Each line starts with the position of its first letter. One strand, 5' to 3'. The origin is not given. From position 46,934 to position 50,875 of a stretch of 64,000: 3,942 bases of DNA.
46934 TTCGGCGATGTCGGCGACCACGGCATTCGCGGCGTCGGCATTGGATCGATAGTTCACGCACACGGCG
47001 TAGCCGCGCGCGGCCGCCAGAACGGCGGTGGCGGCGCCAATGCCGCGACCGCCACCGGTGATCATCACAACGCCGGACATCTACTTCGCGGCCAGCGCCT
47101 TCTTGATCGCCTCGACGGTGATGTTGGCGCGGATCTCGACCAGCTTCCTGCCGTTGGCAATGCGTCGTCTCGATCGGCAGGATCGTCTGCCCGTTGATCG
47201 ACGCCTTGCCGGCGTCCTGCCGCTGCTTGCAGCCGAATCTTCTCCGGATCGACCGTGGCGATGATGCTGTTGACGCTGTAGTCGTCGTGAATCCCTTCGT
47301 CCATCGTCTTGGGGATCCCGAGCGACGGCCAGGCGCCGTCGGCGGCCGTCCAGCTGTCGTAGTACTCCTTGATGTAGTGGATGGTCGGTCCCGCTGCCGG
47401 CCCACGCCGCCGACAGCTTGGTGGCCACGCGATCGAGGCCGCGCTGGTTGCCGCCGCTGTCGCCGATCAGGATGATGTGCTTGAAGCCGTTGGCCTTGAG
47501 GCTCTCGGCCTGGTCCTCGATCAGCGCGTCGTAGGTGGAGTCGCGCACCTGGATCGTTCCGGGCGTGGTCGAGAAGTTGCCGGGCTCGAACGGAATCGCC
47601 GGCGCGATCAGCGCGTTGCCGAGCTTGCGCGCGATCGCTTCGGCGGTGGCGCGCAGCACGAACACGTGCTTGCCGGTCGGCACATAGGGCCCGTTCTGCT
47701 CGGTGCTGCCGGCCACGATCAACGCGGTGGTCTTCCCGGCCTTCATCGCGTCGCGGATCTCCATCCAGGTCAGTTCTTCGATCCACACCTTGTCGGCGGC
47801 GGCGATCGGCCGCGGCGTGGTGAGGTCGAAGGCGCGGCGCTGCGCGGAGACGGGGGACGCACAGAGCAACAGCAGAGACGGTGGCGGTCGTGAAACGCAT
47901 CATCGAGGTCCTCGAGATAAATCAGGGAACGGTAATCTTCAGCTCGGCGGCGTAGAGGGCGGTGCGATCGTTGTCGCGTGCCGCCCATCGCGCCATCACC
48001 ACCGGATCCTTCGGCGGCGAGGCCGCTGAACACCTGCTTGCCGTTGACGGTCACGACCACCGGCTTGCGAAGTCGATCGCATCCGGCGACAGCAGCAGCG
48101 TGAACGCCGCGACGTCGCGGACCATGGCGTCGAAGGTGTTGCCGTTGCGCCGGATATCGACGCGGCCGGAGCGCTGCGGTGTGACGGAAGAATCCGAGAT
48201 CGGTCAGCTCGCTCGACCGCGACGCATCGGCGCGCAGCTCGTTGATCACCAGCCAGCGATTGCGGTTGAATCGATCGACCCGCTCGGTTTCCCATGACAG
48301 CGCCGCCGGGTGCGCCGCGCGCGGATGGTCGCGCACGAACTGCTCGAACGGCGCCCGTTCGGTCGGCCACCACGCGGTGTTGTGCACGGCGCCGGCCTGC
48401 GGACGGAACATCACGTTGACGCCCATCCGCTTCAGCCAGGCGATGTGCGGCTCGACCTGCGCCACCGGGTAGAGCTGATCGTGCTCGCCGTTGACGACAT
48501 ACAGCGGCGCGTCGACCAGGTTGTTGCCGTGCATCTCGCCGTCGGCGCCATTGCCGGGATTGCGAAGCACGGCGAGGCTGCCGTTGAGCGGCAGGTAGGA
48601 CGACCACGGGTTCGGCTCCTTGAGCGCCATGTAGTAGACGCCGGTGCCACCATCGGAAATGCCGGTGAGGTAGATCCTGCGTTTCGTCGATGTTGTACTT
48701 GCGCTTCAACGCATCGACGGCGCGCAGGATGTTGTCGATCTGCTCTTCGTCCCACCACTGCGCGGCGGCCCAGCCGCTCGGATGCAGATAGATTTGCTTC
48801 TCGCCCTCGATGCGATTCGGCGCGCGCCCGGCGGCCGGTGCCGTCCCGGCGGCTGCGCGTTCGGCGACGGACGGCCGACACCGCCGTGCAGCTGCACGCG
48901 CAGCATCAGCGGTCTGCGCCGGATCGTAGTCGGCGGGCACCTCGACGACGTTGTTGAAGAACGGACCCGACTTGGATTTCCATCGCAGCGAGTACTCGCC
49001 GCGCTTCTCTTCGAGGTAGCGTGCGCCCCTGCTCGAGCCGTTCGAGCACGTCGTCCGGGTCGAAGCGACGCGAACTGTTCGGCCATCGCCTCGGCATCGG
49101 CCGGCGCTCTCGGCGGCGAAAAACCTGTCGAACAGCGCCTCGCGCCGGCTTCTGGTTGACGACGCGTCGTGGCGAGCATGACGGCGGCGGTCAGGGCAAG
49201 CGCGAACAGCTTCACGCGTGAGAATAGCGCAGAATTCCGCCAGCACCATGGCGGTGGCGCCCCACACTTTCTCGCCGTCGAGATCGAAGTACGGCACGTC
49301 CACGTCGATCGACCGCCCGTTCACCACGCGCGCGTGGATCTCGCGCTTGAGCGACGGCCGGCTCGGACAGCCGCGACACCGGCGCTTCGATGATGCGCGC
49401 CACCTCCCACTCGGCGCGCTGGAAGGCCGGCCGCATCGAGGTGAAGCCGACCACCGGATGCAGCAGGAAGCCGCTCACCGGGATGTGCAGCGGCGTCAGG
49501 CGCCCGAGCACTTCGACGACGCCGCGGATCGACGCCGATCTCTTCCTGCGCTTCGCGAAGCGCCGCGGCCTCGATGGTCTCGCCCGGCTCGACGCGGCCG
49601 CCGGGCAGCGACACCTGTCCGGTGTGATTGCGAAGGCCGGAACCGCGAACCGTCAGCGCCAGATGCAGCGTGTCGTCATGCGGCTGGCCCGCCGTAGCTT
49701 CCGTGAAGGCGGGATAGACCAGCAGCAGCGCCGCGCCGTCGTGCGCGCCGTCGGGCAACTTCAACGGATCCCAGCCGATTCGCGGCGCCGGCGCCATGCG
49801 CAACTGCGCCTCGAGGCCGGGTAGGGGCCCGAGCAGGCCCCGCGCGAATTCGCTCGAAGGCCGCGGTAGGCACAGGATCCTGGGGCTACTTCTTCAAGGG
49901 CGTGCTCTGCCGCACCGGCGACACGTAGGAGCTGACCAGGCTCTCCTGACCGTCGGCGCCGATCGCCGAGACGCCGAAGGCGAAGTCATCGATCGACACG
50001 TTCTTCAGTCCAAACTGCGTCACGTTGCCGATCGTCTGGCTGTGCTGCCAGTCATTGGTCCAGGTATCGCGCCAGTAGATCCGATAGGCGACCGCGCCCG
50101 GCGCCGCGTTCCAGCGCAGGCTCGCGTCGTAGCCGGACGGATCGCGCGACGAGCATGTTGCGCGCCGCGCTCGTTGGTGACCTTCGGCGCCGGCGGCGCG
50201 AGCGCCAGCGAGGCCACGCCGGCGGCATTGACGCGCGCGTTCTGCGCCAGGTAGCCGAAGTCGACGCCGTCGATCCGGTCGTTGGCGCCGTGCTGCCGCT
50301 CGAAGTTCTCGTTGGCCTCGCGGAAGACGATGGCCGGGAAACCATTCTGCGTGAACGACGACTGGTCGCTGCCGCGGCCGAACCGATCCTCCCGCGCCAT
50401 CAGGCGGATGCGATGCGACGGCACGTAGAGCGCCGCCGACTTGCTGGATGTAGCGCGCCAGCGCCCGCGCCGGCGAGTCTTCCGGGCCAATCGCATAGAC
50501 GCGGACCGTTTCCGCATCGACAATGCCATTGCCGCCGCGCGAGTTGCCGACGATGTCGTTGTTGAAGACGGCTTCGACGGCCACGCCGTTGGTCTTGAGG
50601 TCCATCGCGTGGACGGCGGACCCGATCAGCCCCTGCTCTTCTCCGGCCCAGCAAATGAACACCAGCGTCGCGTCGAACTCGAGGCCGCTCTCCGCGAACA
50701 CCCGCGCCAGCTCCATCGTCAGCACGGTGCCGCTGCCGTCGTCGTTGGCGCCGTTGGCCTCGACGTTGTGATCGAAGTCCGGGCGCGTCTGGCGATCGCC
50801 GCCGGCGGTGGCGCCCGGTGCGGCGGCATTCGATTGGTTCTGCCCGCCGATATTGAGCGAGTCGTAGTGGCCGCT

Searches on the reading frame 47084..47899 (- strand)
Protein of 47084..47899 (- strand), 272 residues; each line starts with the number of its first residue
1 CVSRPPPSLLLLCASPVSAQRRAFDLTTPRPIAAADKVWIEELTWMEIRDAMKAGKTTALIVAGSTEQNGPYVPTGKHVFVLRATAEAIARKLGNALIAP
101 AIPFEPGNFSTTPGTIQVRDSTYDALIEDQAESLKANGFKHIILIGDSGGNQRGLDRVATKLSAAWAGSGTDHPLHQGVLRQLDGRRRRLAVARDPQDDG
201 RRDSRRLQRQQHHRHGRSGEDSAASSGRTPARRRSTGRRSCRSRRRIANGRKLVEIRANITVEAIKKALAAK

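Call 50: search_protein_families(library=pfam, proteins=[window:47084-47899:-], max_evalue=0.001)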
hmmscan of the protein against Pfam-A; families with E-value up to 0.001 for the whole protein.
window:47084-47899:- (272 aa): 1 family
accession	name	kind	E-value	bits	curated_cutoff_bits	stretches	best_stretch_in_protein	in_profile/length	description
PF02633.19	Creatininase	-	2.7e-27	96.2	31.3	1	41-223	1-169/238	Creatinine amidohydrolase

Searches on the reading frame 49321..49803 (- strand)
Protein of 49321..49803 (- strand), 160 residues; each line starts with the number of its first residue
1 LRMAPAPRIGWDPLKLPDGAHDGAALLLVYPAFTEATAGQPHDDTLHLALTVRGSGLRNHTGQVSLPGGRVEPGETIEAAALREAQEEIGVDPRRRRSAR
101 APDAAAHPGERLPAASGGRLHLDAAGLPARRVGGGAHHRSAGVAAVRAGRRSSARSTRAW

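Call 50: search_protein_families(library=pfam, proteins=[window:49321-49803:-], max_evalue=0.001)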
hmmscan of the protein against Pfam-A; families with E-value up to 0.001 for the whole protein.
window:49321-49803:- (160 aa): 1 family
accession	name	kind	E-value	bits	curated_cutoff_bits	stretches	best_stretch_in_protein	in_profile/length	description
PF00293.34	NUDIX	-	1.3e-12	48.4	21.1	1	49-95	17-62/134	NUDIX domain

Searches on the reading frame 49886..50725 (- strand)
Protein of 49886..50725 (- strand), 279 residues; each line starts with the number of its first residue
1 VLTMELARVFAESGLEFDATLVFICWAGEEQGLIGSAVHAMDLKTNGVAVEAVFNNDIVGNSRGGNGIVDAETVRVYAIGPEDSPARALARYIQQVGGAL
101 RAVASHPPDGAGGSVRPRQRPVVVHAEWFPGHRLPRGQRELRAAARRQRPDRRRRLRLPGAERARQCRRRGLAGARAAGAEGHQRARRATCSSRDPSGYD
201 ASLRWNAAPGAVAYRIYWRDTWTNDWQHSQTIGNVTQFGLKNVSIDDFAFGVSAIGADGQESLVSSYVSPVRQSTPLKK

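Call 66: search_protein_families(library=pfam, proteins=[window:49886-50725:-], max_evalue=0.1)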
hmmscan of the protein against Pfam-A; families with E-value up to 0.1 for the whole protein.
window:49886-50725:- (279 aa): 2 families
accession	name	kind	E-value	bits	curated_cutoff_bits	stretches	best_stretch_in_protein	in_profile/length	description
PF04389.22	Peptidase_M28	-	1.5e-10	41.6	21.3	1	3-98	40-123/193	Peptidase family M28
PF01546.33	Peptidase_M20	-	0.071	13.4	24.6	1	3-106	43-113/206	Peptidase family M20/M25/M40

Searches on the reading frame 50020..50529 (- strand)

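Call 66: search_protein_families(library=pfam, proteins=[window:50020-50529:-], max_evalue=0.1)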
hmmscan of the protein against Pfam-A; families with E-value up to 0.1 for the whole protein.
window:50020-50529:- (169 aa): 1 family
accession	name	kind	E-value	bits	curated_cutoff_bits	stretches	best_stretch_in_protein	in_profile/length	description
PF04389.22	Peptidase_M28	-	0.0019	18.4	21.3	1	44-103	133-191/193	Peptidase family M28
